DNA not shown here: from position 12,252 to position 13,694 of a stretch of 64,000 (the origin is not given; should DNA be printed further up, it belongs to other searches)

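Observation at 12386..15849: Orphan SagB/ThcOx-type dehydrogenase coupled to a POT peptide transporter and a LysR regulator, with no YcaO: candidate non-canonical peptide-modification system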

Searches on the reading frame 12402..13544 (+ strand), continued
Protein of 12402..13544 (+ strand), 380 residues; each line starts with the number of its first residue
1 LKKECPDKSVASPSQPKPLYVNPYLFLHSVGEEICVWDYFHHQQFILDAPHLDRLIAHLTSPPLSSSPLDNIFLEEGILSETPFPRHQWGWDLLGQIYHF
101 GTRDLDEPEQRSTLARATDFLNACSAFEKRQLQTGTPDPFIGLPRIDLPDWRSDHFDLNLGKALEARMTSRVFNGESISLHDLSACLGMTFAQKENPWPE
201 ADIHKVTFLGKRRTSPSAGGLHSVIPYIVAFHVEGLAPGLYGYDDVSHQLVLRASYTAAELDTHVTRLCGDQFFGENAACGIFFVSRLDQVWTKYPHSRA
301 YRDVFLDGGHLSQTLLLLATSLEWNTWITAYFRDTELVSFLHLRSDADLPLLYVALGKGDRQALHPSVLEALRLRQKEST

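Call 70: search_solved_structures(query=window:12402-13544:+, max_evalue=0.01, show_alignments=5)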
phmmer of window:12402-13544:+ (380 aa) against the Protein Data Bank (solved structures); distinct sequences matched with E-value up to 0.01: 7.
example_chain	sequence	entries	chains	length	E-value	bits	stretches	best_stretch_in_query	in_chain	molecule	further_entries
3eo7_A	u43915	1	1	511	1.5e-17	66.8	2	116-346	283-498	Putative Nitroreductase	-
8pz5_A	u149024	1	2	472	1.3e-05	27.5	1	155-327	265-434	SagB-type dehydrogenase domain protein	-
5lq4_B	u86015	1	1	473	1.3e-05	27.5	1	155-327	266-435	CyaGox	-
5lq4_A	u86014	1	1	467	1.5e-05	27.2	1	155-325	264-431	CyaGox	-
7ly5_B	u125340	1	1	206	0.0011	21.1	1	216-345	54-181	BmdC, oxidase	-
7ly7_B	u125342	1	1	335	0.0028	19.8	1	216-345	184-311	BmdC, Oxidase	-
7ly4_A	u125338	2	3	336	0.0028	19.8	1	216-345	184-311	BmdC, Oxidase | BmdC, NRPS oxidase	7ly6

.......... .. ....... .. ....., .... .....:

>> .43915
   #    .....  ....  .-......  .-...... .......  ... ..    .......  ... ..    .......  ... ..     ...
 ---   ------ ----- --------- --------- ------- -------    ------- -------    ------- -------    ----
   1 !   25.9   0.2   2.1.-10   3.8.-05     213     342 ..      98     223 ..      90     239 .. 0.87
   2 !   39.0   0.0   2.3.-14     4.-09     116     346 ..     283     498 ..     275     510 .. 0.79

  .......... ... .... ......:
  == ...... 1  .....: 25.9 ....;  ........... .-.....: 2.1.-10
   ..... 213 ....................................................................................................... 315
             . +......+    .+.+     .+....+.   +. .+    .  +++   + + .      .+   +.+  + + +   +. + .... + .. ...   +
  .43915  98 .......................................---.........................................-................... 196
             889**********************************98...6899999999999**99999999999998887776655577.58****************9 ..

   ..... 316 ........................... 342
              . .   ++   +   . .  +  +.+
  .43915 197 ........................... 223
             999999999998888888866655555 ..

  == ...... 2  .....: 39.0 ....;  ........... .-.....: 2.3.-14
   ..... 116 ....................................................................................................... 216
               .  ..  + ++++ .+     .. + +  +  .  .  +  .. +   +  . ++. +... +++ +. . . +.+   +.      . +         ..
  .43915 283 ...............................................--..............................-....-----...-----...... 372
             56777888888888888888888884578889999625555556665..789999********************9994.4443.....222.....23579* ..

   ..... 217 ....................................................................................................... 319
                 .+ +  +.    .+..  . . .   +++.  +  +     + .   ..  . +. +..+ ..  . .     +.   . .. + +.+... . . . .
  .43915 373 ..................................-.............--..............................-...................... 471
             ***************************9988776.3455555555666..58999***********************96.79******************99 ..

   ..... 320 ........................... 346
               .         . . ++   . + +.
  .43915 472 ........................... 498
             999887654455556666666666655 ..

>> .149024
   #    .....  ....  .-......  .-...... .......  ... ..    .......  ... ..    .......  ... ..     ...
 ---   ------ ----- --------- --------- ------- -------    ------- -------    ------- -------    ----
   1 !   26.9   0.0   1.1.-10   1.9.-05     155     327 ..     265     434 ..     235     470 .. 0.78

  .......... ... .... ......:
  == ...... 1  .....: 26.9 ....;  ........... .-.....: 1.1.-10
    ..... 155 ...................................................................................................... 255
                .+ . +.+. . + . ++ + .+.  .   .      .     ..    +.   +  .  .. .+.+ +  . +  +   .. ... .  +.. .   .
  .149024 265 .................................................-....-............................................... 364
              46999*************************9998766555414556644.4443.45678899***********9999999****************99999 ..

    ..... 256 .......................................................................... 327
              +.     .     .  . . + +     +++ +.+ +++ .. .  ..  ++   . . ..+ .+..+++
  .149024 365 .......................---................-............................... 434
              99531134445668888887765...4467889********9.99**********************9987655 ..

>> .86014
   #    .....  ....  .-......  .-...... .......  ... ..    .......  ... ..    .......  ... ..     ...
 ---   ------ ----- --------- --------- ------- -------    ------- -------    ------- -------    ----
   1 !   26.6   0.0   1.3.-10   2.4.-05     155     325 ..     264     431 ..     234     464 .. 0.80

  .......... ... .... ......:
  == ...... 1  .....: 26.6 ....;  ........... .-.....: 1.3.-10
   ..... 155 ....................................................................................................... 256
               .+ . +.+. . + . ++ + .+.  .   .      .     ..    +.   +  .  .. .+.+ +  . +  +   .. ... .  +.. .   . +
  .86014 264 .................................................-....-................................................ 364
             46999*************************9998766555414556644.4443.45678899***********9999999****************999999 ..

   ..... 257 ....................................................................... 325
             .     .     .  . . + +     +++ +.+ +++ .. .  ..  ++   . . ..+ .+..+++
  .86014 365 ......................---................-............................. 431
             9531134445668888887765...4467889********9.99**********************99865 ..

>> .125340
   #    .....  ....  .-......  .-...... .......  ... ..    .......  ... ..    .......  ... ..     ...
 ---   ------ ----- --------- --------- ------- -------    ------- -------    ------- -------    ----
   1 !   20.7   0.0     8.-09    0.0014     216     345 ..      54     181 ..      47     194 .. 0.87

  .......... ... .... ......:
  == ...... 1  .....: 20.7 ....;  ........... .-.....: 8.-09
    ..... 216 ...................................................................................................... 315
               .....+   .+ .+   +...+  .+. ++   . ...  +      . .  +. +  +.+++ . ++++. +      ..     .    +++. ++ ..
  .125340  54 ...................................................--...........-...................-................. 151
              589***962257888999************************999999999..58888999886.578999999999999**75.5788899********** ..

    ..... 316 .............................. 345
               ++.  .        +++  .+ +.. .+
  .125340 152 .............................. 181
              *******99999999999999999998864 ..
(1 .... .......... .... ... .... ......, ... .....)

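Call 75: search_dna_similar(query=window:12402-13544:+, collection=plasmids, mode=protein, max_rows=30, max_evalue=0.001)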
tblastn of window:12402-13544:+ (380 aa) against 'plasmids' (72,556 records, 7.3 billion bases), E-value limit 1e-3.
Records with a match: 25; places in all: 25; records where one place covers at least 80% of the query: 2.
Best place of each record, by identity: <60% 25.
By first word of the organism name: Bacillus 8; Rhizobium 5; Candidatus 2; Maritalea 1; Nonomuraea 1; Priestia 1; Streptomyces 1; Roseateles 1; Clostridium 1; Thermus 1; and 3 more.
By predicted mobility (MOB-suite, as given by PLSDB): non-mobilizable 15; mobilizable 5; conjugative 5.
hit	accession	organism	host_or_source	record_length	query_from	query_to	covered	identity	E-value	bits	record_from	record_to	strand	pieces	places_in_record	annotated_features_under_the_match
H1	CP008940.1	Candidatus Paracaedimonas acanthamoebae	Acanthamoeba polyphaga HN-3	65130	17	364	92%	36.2%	8e-54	198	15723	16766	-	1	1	hypothetical protein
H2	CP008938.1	Candidatus Paracaedimonas acanthamoebae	Acanthamoeba polyphaga HN-3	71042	19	372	93%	34.5%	9e-54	198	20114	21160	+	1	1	hypothetical protein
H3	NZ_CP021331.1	Maritalea myrionectae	pure culture,Lava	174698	72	365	77%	31.8%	1e-24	113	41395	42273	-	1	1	SagB/ThcOx family dehydrogenase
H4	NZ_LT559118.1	Nonomuraea gerenzanensis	-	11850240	91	359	71%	30.5%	1e-13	80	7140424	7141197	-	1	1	none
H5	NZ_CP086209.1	Priestia sp. J2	single cell,Peanut field soil,Peanut ...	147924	72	338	70%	29.0%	1e-9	67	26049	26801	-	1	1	SagB/ThcOx family dehydrogenase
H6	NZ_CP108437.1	Streptomyces sp. NBC_01281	-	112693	139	361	59%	32.7%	2e-19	97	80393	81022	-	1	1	SagB/ThcOx family dehydrogenase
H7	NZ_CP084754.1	Roseateles sp. XES5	Xenopus laevis,bacterial culture,swab ...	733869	71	357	76%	25.4%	2e-9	67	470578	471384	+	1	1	SagB/ThcOx family dehydrogenase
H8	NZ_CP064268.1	Bacillus pseudomycoides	cell culture,Zoo wolf area soil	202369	91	365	72%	26.2%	2e-11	73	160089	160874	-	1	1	SagB/ThcOx family dehydrogenase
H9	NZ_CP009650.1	Bacillus pseudomycoides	-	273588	91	365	72%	26.2%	2e-11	73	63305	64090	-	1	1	SagB/ThcOx family dehydrogenase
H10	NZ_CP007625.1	Bacillus pseudomycoides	-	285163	91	365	72%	26.2%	2e-11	73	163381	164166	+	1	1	SagB/ThcOx family dehydrogenase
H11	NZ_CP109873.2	Bacillus cereus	pepper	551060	91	338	65%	28.4%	2e-7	61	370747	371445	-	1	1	SagB/ThcOx family dehydrogenase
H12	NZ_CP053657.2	Bacillus cereus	culture,soil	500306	91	338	65%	28.4%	4e-7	60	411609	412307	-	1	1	SagB/ThcOx family dehydrogenase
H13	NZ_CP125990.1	Bacillus cereus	cell culture,soil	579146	91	338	65%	28.4%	4e-7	60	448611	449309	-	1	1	SagB/ThcOx family dehydrogenase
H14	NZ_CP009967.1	Bacillus cereus E33L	Microbial isolate culture,Animal, ...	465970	91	338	65%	26.4%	3e-7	60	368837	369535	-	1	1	SagB/ThcOx family dehydrogenase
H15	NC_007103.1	Bacillus cereus E33L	-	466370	91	338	65%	26.4%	3e-7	60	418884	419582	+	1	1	SagB/ThcOx family dehydrogenase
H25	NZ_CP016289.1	Rhizobium leguminosarum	Vavilovia formosa,cell culture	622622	143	310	44%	27.6%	7e-6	56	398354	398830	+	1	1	SagB/ThcOx family dehydrogenase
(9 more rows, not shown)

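Call 76: get_annotated_region(hit=H1, flank=4000)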
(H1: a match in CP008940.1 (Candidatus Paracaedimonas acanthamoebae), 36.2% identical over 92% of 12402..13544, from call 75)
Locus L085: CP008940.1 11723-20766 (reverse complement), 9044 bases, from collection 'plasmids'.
description: Candidatus Caedibacter acanthamoebae plasmid Plasmid_00004, complete sequence
organism: Candidatus Paracaedimonas acanthamoebae (NCBI taxid 244581)
taxonomy: Bacteria; Pseudomonadota; Alphaproteobacteria; Holosporales; Caedimonadaceae; Candidatus Paracaedimonas; Candidatus Paracaedimonas acanthamoebae
host: -; source: Acanthamoeba polyphaga HN-3; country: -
typing (MOB-suite, as given by PLSDB): mobilizable; replicon rep_cluster_223; relaxase MOBQ
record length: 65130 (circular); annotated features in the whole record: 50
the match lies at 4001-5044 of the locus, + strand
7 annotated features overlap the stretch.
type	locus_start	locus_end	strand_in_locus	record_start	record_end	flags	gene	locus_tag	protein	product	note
CDS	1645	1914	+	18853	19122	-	-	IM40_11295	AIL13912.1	hypothetical protein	-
CDS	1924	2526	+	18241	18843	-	-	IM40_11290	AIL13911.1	hypothetical protein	-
CDS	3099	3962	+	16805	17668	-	-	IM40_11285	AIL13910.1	hypothetical protein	-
CDS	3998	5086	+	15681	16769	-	-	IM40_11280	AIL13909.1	hypothetical protein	-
CDS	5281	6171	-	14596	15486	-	-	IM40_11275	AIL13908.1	hypothetical protein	-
CDS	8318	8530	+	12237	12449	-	-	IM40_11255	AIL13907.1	hypothetical protein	-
CDS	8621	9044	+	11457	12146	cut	-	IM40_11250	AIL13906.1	hypothetical protein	-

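Call 77: get_annotated_region(hit=H2, flank=4000)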
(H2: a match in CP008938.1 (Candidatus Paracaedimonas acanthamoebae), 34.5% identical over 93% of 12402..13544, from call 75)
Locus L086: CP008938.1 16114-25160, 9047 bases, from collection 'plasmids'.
description: Candidatus Caedibacter acanthamoebae plasmid Plasmid_00002, complete sequence
organism: Candidatus Paracaedimonas acanthamoebae (NCBI taxid 244581)
taxonomy: Bacteria; Pseudomonadota; Alphaproteobacteria; Holosporales; Caedimonadaceae; Candidatus Paracaedimonas; Candidatus Paracaedimonas acanthamoebae
host: -; source: Acanthamoeba polyphaga HN-3; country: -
typing (MOB-suite, as given by PLSDB): mobilizable; replicon rep_cluster_1687; relaxase MOBQ
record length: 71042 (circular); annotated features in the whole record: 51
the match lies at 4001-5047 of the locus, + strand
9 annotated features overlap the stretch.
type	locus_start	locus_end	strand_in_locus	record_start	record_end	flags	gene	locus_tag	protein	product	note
CDS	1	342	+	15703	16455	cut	-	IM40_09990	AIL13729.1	chromosome partitioning protein ParA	-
CDS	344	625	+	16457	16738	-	-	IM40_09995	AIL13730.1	hypothetical protein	-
CDS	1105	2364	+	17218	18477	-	-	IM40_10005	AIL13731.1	hypothetical protein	-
CDS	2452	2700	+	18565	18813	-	-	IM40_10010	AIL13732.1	hypothetical protein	-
CDS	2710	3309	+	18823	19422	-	-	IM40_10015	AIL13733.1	hypothetical protein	-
CDS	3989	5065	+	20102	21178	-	-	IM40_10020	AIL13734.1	hypothetical protein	-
CDS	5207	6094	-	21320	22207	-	-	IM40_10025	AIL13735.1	hypothetical protein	-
CDS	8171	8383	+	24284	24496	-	-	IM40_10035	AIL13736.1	hypothetical protein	-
CDS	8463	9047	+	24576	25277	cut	-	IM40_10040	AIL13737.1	hypothetical protein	-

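Call 78: search_protein_families(library=pfam, proteins=[L085:5281-6171:-, L085:3099-3962:+, L007:5675-6589:-, L006:9241-10608:+, L009:9328-10518:+, L011:9789-10790:+, L014:9615-10862:+, L015:1248-2483:+, L019:10407-11696:+, L010:9587-10600:+], max_evalue=0.001)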
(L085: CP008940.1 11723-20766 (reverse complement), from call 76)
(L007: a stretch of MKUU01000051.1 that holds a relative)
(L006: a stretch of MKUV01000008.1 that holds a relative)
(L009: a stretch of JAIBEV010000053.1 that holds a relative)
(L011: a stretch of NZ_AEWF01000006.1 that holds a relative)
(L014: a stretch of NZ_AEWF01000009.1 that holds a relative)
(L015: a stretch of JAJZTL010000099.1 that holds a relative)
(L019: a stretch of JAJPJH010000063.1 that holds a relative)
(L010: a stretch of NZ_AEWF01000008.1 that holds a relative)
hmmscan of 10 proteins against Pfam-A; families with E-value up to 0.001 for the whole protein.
L085:5281-6171:- (296 aa): 2 families
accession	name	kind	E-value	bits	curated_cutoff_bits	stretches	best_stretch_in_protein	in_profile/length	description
PF00126.33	HTH_1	-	5e-15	55.6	26.6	1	6-65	1-60/60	Bacterial regulatory helix-turn-helix protein, lysR family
PF03466.25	LysR_substrate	-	1.5e-09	38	28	1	92-280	4-196/209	LysR substrate binding domain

L085:3099-3962:+ (287 aa): 2 families
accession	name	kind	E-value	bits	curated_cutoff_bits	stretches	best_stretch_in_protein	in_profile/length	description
PF00892.27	EamA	-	3.4e-23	82.8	28.2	2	5-135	2-134/135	EamA-like transporter family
PF03151.22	TPT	-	6e-07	29.6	30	1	24-168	21-168/291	Triose-phosphate Transporter family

L007:5675-6589:- (304 aa): 1 family
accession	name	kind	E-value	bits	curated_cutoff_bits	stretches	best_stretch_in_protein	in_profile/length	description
PF00892.27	EamA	-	3.6e-29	102.2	28.2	2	11-142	4-134/135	EamA-like transporter family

L006:9241-10608:+ (455 aa): 3 families
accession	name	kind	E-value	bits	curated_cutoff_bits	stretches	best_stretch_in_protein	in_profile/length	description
PF07722.19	Peptidase_C26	-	1.4e-14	54.8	20.5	1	247-409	82-219/219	Peptidase C26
PF00117.34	GATase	-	3.1e-09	37.2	22.8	1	235-423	42-186/190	Glutamine amidotransferase class-I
PF01965.30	DJ-1_PfpI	-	4.5e-05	23.8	26.6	0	235-286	60-110/165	DJ-1/PfpI family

L009:9328-10518:+ (396 aa): 2 families
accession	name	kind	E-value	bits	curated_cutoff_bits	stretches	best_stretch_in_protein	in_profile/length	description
PF13091.12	PLDc_2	-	2.5e-20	73.1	27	2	93-207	2-130/132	PLD-like domain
PF00614.28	PLDc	-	4.9e-07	29.9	21.9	0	159-177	6-24/28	Phospholipase D Active site motif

L011:9789-10790:+ (333 aa): 1 family
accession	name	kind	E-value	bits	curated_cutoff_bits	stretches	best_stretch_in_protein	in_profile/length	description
PF00089.32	Trypsin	-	0.00029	21.2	20.6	0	63-172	15-127/220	Trypsin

L014:9615-10862:+ (415 aa): 1 family
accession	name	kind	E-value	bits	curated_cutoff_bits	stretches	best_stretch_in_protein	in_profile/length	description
PF10354.15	BMT5-like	-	7.5e-28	98.4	24.7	1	176-345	1-166/168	rRNA (uridine-N3-)-methyltransferase BTM5-like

L015:1248-2483:+ (411 aa): 0 families

L019:10407-11696:+ (429 aa): 8 families
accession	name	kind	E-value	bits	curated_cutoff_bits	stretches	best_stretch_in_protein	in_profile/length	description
PF13535.11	ATP-grasp_4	-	2.8e-31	108.8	27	1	167-317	2-160/160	ATP-grasp domain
PF02655.19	ATP-grasp_3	-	2e-10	41.4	23.2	1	135-312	6-159/160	ATP-grasp domain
PF01071.24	GARS_A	-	2.3e-08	34.6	27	1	133-309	3-188/194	Phosphoribosylglycinamide synthetase, ATP-grasp (A) domain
PF18603.7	LAL_C2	-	8.4e-08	32.8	29.4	1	354-428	1-75/78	L-amino acid ligase C-terminal domain 2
PF18130.6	ATPgrasp_N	-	3.4e-07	31.1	27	1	41-121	3-81/81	ATP-grasp N-terminal domain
PF02222.28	ATP-grasp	-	3e-06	27.4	27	1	140-309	3-162/179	ATP-grasp domain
PF07478.18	Dala_Dala_lig_C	-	5.4e-05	23.2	24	1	157-304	26-169/204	D-ala D-ala ligase C-terminus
PF02786.22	CPSase_L_D2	-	0.00069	19.6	19.8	0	143-312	12-182/211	Carbamoyl-phosphate synthase L chain, ATP binding domain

L010:9587-10600:+ (337 aa): 3 families
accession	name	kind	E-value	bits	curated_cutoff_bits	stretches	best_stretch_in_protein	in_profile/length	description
PF03466.25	LysR_substrate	-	4.1e-23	82.3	28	1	90-281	2-196/209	LysR substrate binding domain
PF00126.33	HTH_1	-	1.8e-18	66.7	26.6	1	9-65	4-60/60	Bacterial regulatory helix-turn-helix protein, lysR family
PF14733.11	ACDC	-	0.00029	21.5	22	0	24-57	3-36/91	AP2-coincident C-terminal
